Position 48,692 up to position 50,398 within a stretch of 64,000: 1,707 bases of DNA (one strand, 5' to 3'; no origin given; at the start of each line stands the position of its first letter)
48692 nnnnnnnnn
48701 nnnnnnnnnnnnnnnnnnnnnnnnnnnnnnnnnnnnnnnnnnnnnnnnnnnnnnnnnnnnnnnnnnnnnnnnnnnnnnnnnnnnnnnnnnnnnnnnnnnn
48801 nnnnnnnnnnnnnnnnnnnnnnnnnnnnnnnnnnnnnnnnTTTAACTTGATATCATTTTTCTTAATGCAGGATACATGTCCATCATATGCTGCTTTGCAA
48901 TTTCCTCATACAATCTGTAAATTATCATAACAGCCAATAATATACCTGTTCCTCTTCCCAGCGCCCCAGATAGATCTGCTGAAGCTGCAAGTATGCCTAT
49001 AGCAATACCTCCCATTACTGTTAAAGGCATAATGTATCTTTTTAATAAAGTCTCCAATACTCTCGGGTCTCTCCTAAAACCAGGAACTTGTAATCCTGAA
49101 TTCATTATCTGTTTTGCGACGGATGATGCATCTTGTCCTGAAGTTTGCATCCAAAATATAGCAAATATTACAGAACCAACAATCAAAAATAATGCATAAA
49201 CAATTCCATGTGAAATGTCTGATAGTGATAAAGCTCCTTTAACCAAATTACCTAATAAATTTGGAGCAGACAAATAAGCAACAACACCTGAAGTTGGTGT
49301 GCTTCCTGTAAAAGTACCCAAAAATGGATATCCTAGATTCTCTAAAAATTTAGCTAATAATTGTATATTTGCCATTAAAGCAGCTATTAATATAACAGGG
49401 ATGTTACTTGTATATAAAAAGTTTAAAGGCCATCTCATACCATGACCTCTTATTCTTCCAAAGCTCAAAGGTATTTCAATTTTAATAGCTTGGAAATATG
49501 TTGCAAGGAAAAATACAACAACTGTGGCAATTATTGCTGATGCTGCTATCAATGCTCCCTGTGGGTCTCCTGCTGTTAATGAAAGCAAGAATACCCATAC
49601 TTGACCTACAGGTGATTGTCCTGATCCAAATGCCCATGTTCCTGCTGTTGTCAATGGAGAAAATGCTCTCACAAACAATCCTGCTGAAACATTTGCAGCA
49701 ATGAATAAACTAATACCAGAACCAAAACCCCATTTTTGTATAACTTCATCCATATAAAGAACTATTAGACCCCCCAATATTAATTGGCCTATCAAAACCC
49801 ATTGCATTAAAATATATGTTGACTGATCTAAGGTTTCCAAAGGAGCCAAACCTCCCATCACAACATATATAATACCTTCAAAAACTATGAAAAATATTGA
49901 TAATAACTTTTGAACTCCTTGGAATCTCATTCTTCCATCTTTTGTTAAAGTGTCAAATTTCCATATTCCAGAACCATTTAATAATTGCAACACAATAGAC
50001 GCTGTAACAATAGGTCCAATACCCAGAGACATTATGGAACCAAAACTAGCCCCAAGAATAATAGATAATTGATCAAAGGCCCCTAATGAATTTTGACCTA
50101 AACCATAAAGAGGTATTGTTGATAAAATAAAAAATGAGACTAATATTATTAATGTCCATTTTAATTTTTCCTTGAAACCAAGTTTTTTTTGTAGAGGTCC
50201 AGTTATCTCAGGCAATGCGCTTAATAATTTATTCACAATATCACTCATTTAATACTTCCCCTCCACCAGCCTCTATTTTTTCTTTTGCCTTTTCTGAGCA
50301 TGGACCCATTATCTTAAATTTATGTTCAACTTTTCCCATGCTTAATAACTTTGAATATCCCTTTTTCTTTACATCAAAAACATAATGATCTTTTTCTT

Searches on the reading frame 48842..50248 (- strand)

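Call 84: search_protein_families(library=pfam, proteins=[window:48842-50248:-], max_evalue=0.00001)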
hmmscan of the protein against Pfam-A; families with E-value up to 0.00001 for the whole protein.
window:48842-50248:- (468 aa): 1 family
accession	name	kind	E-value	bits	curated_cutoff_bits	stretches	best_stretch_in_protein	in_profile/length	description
PF00344.25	SecY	-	3.1e-62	211.1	32.2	1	71-447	1-306/306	SecY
